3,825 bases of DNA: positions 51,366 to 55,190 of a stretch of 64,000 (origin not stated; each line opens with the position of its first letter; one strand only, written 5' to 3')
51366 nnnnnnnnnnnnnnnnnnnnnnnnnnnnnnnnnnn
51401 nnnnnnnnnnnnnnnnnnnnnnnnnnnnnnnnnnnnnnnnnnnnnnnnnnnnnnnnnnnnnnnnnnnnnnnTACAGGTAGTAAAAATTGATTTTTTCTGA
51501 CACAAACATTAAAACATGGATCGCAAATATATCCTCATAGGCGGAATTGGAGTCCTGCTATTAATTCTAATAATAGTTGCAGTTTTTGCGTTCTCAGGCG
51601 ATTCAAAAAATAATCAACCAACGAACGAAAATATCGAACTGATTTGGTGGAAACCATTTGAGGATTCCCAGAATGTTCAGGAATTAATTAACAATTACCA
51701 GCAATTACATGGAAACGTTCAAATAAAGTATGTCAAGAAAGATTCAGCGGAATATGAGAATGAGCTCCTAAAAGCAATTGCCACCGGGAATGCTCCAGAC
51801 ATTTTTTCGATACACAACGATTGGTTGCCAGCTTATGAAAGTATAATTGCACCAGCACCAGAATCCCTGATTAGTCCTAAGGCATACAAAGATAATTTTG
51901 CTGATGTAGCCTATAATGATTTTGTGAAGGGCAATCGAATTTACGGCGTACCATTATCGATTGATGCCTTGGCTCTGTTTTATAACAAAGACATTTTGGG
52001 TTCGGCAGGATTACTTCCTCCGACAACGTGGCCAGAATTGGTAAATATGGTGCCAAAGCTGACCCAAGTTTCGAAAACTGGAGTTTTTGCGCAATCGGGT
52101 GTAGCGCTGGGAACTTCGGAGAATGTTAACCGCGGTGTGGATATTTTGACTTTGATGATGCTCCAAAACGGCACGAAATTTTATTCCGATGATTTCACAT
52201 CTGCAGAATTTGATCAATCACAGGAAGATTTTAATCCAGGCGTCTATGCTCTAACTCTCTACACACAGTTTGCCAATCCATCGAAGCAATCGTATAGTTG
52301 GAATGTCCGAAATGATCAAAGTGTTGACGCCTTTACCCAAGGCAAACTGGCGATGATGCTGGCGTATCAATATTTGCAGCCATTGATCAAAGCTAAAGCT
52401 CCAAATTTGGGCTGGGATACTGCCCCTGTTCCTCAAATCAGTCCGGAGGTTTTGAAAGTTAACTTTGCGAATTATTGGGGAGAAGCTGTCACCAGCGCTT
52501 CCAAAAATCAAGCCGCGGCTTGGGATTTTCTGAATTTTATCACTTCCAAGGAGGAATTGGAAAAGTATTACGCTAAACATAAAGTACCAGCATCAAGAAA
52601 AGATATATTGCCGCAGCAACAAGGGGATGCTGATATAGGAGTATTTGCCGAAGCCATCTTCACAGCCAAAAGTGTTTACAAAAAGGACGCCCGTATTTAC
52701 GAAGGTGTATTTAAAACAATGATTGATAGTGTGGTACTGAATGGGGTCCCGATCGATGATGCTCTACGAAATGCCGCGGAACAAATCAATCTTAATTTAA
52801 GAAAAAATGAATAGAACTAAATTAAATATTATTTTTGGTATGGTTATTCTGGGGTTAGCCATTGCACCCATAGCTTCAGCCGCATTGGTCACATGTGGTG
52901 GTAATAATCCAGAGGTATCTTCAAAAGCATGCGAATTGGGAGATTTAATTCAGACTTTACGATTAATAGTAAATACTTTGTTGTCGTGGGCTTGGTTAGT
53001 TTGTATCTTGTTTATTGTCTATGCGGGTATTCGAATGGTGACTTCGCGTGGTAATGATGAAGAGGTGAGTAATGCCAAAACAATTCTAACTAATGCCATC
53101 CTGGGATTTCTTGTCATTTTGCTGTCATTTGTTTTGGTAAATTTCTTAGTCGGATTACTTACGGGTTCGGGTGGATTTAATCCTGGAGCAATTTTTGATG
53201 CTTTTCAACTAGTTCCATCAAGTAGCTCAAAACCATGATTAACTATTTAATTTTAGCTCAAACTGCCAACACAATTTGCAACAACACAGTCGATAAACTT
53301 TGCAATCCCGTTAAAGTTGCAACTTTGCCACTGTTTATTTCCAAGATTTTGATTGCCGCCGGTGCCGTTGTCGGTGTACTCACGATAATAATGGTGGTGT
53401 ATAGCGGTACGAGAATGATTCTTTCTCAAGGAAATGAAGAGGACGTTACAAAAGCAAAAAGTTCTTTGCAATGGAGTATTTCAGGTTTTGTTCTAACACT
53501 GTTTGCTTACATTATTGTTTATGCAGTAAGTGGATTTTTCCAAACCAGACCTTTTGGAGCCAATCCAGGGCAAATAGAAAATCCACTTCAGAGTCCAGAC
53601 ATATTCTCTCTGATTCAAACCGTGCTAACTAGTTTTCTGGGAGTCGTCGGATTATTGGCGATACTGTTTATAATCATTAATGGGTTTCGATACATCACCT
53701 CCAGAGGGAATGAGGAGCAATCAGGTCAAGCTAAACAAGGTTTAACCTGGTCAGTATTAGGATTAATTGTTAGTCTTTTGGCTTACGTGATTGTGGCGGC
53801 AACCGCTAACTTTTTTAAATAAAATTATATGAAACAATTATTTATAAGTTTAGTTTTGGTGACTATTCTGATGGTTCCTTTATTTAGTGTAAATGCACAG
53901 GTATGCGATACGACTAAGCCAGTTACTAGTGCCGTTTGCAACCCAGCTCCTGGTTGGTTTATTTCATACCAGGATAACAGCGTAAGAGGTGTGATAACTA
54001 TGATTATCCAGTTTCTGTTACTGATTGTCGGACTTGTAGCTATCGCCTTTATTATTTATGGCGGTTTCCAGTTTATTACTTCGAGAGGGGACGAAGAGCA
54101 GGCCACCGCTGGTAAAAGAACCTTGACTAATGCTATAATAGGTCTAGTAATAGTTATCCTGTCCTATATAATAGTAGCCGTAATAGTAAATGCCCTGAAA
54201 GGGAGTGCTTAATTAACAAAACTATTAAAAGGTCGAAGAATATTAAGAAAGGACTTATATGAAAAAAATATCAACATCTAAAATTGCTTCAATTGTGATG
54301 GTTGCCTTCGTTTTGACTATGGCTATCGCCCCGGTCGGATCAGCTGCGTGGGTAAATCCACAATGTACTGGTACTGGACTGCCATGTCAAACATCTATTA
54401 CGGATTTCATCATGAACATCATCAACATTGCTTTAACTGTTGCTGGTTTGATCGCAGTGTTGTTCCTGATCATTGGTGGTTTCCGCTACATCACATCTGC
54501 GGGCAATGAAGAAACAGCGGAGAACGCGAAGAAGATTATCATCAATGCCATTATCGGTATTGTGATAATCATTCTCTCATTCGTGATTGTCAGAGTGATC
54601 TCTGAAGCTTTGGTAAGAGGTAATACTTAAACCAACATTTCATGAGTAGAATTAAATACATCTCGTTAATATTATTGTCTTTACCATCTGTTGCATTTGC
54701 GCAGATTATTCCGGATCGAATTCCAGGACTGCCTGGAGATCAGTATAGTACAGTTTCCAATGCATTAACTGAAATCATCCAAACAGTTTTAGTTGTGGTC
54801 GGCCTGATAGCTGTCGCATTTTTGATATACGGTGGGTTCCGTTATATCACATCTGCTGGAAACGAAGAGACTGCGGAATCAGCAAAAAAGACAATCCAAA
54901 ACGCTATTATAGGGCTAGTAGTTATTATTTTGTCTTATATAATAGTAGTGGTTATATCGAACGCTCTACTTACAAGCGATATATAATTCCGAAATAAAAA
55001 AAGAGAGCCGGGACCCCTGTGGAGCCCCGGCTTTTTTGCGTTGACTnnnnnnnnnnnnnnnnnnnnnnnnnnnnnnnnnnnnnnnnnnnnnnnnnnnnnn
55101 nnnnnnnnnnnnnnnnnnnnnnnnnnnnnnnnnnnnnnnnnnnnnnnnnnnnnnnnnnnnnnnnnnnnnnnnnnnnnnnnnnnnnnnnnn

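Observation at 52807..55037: Tandem array of five TrbC/VirB2-like pilin genes (six pilin modules) without adjacent T4SS machinery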

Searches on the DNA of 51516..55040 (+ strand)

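Call 73: search_dna_similar(query=window:51516-55040:+, collection=phages, mode=distant, max_rows=5)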
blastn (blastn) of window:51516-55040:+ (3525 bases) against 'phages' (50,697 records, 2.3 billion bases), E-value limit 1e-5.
No match.

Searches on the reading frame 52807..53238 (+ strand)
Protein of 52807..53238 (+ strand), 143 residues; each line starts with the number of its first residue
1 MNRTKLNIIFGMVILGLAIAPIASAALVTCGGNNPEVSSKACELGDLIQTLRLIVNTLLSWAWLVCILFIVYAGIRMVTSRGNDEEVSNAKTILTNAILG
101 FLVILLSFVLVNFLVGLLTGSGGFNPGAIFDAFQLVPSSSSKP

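Call 3: search_protein_families(library=pfam, proteins=[window:52807-53238:+], max_evalue=1)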
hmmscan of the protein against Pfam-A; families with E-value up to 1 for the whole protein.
window:52807-53238:+ (143 aa): 3 families
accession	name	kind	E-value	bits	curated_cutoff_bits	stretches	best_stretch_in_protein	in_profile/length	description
PF18895.5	T4SS_pilin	-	8.7e-10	39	26.6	1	51-114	5-71/71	Type IV secretion system pilin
PF01578.25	Cytochrom_C_asm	-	0.033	14.3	29.9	1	64-116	160-210/212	Cytochrome C assembly protein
PF11188.13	DUF2975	-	0.048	14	27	1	54-127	19-90/130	Protein of unknown function (DUF2975)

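Call 4: search_protein_families(library=ncbifam, proteins=[window:52807-53238:+], max_evalue=1)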
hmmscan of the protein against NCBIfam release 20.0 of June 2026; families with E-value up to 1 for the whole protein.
window:52807-53238:+ (143 aa): 3 families
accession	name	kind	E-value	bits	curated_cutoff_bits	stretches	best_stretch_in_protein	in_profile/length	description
NF045849.1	ICE_MMCAP2_0565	equivalog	2.9e-07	30.1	40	1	52-116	14-78/80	Mbov_0395 family pilin-like conjugal transfer protein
NF045890.1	conj_pls20_p028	equivalog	0.012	14.5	150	1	53-112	60-114/377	pLS20_p028 family conjugation system transmembrane protein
NF045848.1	MMCAP2_0566_fam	domain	0.15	11.3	90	1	60-117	63-119/322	MMCAP2_0566 family conjugal transfer protein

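Call 10: search_protein_families(library=phrogs, proteins=[window:52807-53238:+], max_evalue=0.01)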
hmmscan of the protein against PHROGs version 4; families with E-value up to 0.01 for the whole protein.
window:52807-53238:+ (143 aa): 0 families

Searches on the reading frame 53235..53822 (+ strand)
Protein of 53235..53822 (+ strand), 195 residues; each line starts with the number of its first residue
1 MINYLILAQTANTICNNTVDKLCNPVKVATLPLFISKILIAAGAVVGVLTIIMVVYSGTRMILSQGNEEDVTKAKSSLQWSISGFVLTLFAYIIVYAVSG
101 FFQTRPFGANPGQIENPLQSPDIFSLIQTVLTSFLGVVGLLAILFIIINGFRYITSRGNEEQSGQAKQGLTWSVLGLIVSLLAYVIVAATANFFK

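Call 3: search_protein_families(library=pfam, proteins=[window:53235-53822:+], max_evalue=1)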
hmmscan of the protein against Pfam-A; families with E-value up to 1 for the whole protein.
window:53235-53822:+ (195 aa): 14 families
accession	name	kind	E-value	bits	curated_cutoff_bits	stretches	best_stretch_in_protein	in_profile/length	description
PF18895.5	T4SS_pilin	-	1.7e-24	86.1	26.6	2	123-187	5-68/71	Type IV secretion system pilin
PF07331.16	TctB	-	0.00049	20.7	29.1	2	22-102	24-92/137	Tripartite tricarboxylate transporter TctB family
PF10754.15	DUF2569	-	0.0015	19.4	26.5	1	38-179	9-127/143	Protein of unknown function (DUF2569)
PF06195.18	DUF996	-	0.002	18.8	31.3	2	34-105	30-96/138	Protein of unknown function (DUF996)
PF20176.3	DUF6541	-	0.0023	16.7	29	1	42-122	50-124/646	Family of unknown function (DUF6541)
PF02322.20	Cyt_bd_oxida_II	-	0.0047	16.8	35.6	1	90-187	124-208/302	Cytochrome bd terminal oxidase subunit II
PF06196.17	DUF997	-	0.039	14.3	26.3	0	137-192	9-65/77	Protein of unknown function (DUF997)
PF15062.11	ARL6IP6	-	0.046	14.3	27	0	75-99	24-51/86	Haemopoietic lineage transmembrane helix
PF04290.18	DctQ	-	0.1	12.9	28.3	0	30-102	56-127/132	Tripartite ATP-independent periplasmic transporters, DctQ component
PF19727.4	DUF6219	-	0.11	12.8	27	1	45-73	35-63/69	Family of unknown function (DUF6219)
PF05987.18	DUF898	-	0.11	12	28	0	125-189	179-243/336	Bacterial protein of unknown function (DUF898)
PF23714.1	Rv3627c_N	-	0.64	10.4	27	0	171-191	10-30/58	Carboxypeptidase Rv3627c-like, N-terminal domain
PF06157.16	DUF973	-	0.65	9.5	26.4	0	26-188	8-151/309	Protein of unknown function (DUF973)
PF11992.13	TgpA_N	-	0.96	8.8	30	1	128-189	122-183/333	TgpA N-terminal domain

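Call 4: search_protein_families(library=ncbifam, proteins=[window:53235-53822:+], max_evalue=1)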
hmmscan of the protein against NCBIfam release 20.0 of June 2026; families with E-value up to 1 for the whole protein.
window:53235-53822:+ (195 aa): 6 families
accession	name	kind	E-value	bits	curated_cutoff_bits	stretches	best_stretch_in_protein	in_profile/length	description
NF045849.1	ICE_MMCAP2_0565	equivalog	7.3e-19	67.2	40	2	123-188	9-74/80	Mbov_0395 family pilin-like conjugal transfer protein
TIGR02866.1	CoxB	equivalog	0.004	16.7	147.7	1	37-102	14-80/202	cytochrome c oxidase subunit II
NF052597.1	FILTED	domain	0.0061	16.9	40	1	125-192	5-72/110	FILTED domain-containing surface protein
TIGR03943.1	TIGR03943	equivalog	0.0091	15.4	88.8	0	37-95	15-67/221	TIGR03943 family putative permease subunit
NF006600.0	PRK09140.1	subfamily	0.055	12.8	207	0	35-82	61-109/210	2-dehydro-3-deoxy-6-phosphogalactonate aldolase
NF047776.1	LIC11485_Nterm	subfamily_domain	0.24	11.3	80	0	28-75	11-58/105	LIC_11485 family protein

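Call 10: search_protein_families(library=phrogs, proteins=[window:53235-53822:+], max_evalue=0.01)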
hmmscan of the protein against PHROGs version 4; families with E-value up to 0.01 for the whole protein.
window:53235-53822:+ (195 aa): 0 families

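Call 21: find_homologous_proteins(query=window:53235-53822:+)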
Query window:53235-53822:+ (195 aa): 35 proteins with E <= 0.001 among 717 candidates.
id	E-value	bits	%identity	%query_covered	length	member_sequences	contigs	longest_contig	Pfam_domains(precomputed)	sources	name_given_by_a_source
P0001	4.1e-117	406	100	100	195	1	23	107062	PF18895.6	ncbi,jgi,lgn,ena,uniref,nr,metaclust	ncbi:MAG: hypothetical protein A3I07_03775 [Candidatus Doudnabacteria bacterium RIFCSPLOWO2_02_FULL_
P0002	9.3e-116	402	99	100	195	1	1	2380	PF18895.6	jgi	-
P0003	1.2e-74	268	62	100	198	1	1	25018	PF18895.6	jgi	jgi:hypothetical protein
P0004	1.4e-61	226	57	99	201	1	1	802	PF18895.6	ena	-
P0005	6.1e-61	223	55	99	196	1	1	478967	PF18895.6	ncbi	-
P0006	1.5e-58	216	56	98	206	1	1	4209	PF18895.6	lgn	-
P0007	1.3e-57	213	53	100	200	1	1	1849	PF18895.6,PF02322.21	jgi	jgi:cytochrome bd-type quinol oxidase subunit 2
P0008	6.2e-57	210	53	98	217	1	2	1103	PF18895.6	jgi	jgi:cytochrome bd-type quinol oxidase subunit 2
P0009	7.0e-57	210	52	98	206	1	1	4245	PF18895.6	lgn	-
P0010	8.7e-55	203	52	98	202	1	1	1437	PF18895.6,PF02322.21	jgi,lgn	-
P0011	2.1e-52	196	61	81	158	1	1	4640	PF18895.6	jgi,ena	-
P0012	8.7e-52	194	51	94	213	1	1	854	PF18895.6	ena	-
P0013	1.6e-51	193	56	93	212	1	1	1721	PF18895.6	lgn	-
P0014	1.3e-50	190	51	92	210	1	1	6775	PF18895.6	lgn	-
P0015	3.7e-48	182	51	87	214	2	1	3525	PF18895.6,PF04956.19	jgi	jgi:cytochrome bd-type quinol oxidase subunit 2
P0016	4.9e-48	181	49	97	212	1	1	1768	PF18895.6,PF04956.19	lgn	-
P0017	1.5e-47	180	51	95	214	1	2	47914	PF18895.6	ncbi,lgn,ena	-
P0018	1.6e-47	180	51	93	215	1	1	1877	PF18895.6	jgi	jgi:hypothetical protein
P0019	8.2e-47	177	49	95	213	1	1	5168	PF18895.6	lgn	-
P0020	1.7e-46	176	48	95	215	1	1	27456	PF18895.6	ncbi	-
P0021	7.5e-45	171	48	97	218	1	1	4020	PF18895.6,PF02322.21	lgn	-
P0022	2.3e-44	169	51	82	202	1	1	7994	PF18895.6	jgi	jgi:NADH:ubiquinone oxidoreductase subunit 6 (subunit J)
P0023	8.5e-41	158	48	91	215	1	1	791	PF18895.6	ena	-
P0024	1.7e-40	157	44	98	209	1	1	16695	PF18895.6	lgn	-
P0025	2.5e-40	156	55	66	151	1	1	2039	PF18895.6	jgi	jgi:hypothetical protein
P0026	3.9e-40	156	43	97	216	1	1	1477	PF18895.6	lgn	-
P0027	1.9e-39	153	45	94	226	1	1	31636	PF18895.6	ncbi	-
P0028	5.9e-39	152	43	97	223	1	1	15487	PF18895.6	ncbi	-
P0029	1.3e-37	147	45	90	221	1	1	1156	PF18895.6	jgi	jgi:hypothetical protein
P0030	1.9e-37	147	47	90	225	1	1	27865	PF18895.6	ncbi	-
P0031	3.7e-37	146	43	90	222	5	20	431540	PF18895.6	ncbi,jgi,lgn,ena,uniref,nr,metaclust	ncbi:MAG: hypothetical protein A3J07_01275 [Candidatus Doudnabacteria bacterium RIFCSPLOWO2_02_FULL_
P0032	1.1e-36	144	43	95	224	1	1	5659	PF18895.6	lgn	-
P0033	5.9e-31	126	40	96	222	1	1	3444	PF18895.6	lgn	-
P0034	4.1e-19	87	30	89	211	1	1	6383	PF18895.6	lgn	-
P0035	5.8e-6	44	41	37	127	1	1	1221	PF18895.6,PF19607.5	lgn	-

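Call 42: predict_structure(alignment_id=A2)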
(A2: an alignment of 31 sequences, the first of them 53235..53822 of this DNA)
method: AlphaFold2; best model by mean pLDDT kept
length: 195 residues; sequences in the alignment: 31
mean_pLDDT: 77.4   pTM: 0.58
mean pLDDT of the five models: 77.4, 76.1, 73.2, 70.3, 67.1
residues with pLDDT >= 90: 35; 70-90: 108; 50-70: 38; < 50: 14
segments of 3 or more residues with pLDDT < 50: 1-3, 5-13
pLDDT, mean of each block of 10 residues (from residue 1): 47 52 58 73 80 83 85 83 80 74 61 67 83 86 90 88 92 94 92 81
secondary structure, 60 per line:
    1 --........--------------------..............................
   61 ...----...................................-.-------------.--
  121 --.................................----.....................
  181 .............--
elements in order: H3-10 H31-63 H68-102 H123-155 H160-193

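Call 45: fold_search(model_id=the predicted structure, library=pdb)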
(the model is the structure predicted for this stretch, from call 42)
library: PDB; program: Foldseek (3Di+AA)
matches with E <= 10: 316; with E <= 0.001: 0
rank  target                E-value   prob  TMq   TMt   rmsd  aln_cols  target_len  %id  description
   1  7vg4_C                4.0e-01  0.87  0.35  0.34   8.9       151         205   17  10,5-methenyltetrahydrofolate cyclohydrolase from Methylobacterium extorquens AM1 strain (released 2022-07-06)
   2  8zak_B                4.9e-01  0.51  0.26  0.22   8.4       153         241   10  Crystal structure of the channel protein CorA from Campylobacter jejuni in complex with Ni2+ (released 2024-06-19)
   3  8zah_A                5.5e-01  0.54  0.27  0.23   8.3       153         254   10  Crystal structure of the channel protein CorA from Campylobacter jejuni (released 2024-06-19)
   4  8ivz_A                6.7e-01  0.38  0.22  0.26  20.9       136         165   12  Crystal structure of talin R7 in complex with KANK1 KN motif (released 2023-11-08)
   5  8zak_A                7.8e-01  0.41  0.26  0.22   8.3       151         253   10  Crystal structure of the channel protein CorA from Campylobacter jejuni in complex with Ni2+ (released 2024-06-19)
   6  5fej_A                8.2e-01  0.66  0.27  0.37  20.2       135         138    7  CopM in the Cu(I)-bound form (released 2016-09-07)
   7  8zah_B                8.7e-01  0.57  0.32  0.27   7.6       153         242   10  Crystal structure of the channel protein CorA from Campylobacter jejuni (released 2024-06-19)
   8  5ffc_A                9.6e-01  0.57  0.27  0.35  20.6       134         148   10  CopM in the Cu(II)-bound form (released 2016-09-07)
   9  6hdc_B                9.6e-01  0.57  0.32  0.27  10.6       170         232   13  Crystal structure of the potassium channel MtTMEM175 T38A variant in complex with a Nanobody-MBP fusion protein (released 2019-08-28)
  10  2q13                  9.6e-01  0.54  0.32  0.18  27.6       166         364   11  Crystal structure of BAR-PH domain of APPL1 (released 2007-08-14)
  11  6zc9_C                9.6e-01  0.35  0.27  0.24  17.2       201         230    9  Structure of 14-3-3 gamma in complex with Nedd4-2 14-3-3 binding motif Ser448 (released 2021-07-21)
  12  5ffc_B                1.0e+00  0.60  0.26  0.37  20.4       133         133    8  CopM in the Cu(II)-bound form (released 2016-09-07)
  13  6hd8_B                1.0e+00  0.54  0.32  0.27  10.6       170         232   13  Crystal structure of the potassium channel MtTMEM175 in complex with a Nanobody-MBP fusion protein (released 2019-08-28)
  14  1o5h_B                1.2e+00  0.35  0.27  0.27   9.9       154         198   14  Crystal structure of formiminotetrahydrofolate cyclodeaminase (TM1560) from Thermotoga maritima at 2.80 A resolution (released 2003-09-30)
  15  6xr2_A                1.2e+00  0.11  0.16  0.18  16.9       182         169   15  Computationally designed right-handed alpha/alpha homotrimeric toroid with 3 repeats per subunit (released 2021-07-14)
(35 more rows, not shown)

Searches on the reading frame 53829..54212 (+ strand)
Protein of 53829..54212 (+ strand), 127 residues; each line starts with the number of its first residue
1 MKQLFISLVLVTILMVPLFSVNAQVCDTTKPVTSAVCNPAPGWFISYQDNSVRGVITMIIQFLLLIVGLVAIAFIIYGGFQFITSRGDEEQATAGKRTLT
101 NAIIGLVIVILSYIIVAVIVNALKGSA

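Call 3: search_protein_families(library=pfam, proteins=[window:53829-54212:+], max_evalue=1)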
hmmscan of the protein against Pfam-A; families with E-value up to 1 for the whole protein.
window:53829-54212:+ (127 aa): 9 families
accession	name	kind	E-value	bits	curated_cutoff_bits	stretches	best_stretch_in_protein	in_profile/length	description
PF18895.5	T4SS_pilin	-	8e-12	45.5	26.6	1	52-119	5-71/71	Type IV secretion system pilin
PF04956.18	TrbC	-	0.0015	19.1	27.9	1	50-117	35-96/98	TrbC/VIRB2 pilin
PF04290.18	DctQ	-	0.0073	16.6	28.3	1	58-123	63-126/132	Tripartite ATP-independent periplasmic transporters, DctQ component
PF06157.16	DUF973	-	0.022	14.3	26.4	1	4-119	15-121/309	Protein of unknown function (DUF973)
PF05987.18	DUF898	-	0.023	14.2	28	1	52-122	177-247/336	Bacterial protein of unknown function (DUF898)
PF05961.16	Chordopox_A13L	-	0.07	13.8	24.1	1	58-90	1-33/69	Chordopoxvirus A13L protein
PF03208.24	PRA1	-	0.41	10.7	30.1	1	55-118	51-108/143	PRA1 family protein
PF13197.11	DUF4013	-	0.61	10.3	26.9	0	39-119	33-116/168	Protein of unknown function (DUF4013)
PF06724.16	DUF1206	-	0.89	10.1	26.2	1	66-85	48-67/70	Domain of Unknown Function (DUF1206)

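Call 4: search_protein_families(library=ncbifam, proteins=[window:53829-54212:+], max_evalue=1)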
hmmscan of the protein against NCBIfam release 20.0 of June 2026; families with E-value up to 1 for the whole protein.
window:53829-54212:+ (127 aa): 2 families
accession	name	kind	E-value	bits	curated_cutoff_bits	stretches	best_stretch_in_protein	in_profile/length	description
NF045849.1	ICE_MMCAP2_0565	equivalog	1e-08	34.8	40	1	50-121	7-78/80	Mbov_0395 family pilin-like conjugal transfer protein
TIGR02866.1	CoxB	equivalog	0.056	13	147.7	1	59-119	15-75/202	cytochrome c oxidase subunit II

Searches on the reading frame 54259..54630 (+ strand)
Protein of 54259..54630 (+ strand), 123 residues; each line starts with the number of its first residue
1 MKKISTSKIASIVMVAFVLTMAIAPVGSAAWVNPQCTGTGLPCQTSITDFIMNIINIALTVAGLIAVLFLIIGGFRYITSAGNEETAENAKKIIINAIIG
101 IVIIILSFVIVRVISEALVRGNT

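Call 3: search_protein_families(library=pfam, proteins=[window:54259-54630:+], max_evalue=1)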
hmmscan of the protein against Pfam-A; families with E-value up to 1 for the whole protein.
window:54259-54630:+ (123 aa): 6 families
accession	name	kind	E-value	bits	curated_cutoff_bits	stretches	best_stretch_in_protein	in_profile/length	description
PF18895.5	T4SS_pilin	-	3.7e-15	56.2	26.6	1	44-114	2-71/71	Type IV secretion system pilin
PF14110.11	DUF4282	-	0.0023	18.9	27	1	47-119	8-72/86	Domain of unknown function (DUF4282)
PF05987.18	DUF898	-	0.093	12.3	28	1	42-117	172-247/336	Bacterial protein of unknown function (DUF898)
PF10999.13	DUF2839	-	0.25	12.1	22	1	87-117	32-63/67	Protein of unknown function (DUF2839)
PF20535.3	DUF6750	-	0.29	11.5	27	1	45-115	50-118/128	Family of unknown function (DUF6750)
PF12725.13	DUF3810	-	0.84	9.4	28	0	46-111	11-78/311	Protein of unknown function (DUF3810)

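Call 4: search_protein_families(library=ncbifam, proteins=[window:54259-54630:+], max_evalue=1)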
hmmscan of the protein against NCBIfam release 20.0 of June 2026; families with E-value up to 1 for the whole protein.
window:54259-54630:+ (123 aa): 8 families
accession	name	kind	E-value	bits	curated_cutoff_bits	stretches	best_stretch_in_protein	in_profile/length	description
NF045849.1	ICE_MMCAP2_0565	equivalog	3.1e-11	42.8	40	1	45-115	7-77/80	Mbov_0395 family pilin-like conjugal transfer protein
NF002669.0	PRK02391.1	equivalog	0.0067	15.6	341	1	58-115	152-211/298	zinc metalloprotease HtpX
NF003425.0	PRK04897.1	equivalog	0.0075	15.5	355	1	50-120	151-223/298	zinc metalloprotease HtpX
NF045994.1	MAG4530_fam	subfamily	0.048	12.5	50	1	50-117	24-91/441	MAG4530 family protein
NF041745.1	RdrD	equivalog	0.12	12.2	230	1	10-113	40-134/227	antiviral RADAR system accessory protein RdrD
NF038218.1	IcmG_DotF_IVB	equivalog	0.37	10.4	200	1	83-116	37-70/266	type IVB secretion system protein IcmG/DotF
NF041560.1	T6SS_Burk_ExIF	subfamily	0.53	9.9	90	1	39-112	113-183/234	putative type VI secretion system effector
NF045886.1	PhCholSynLeg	equivalog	0.58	9.6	440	0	9-110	108-210/250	phosphatidylcholine synthase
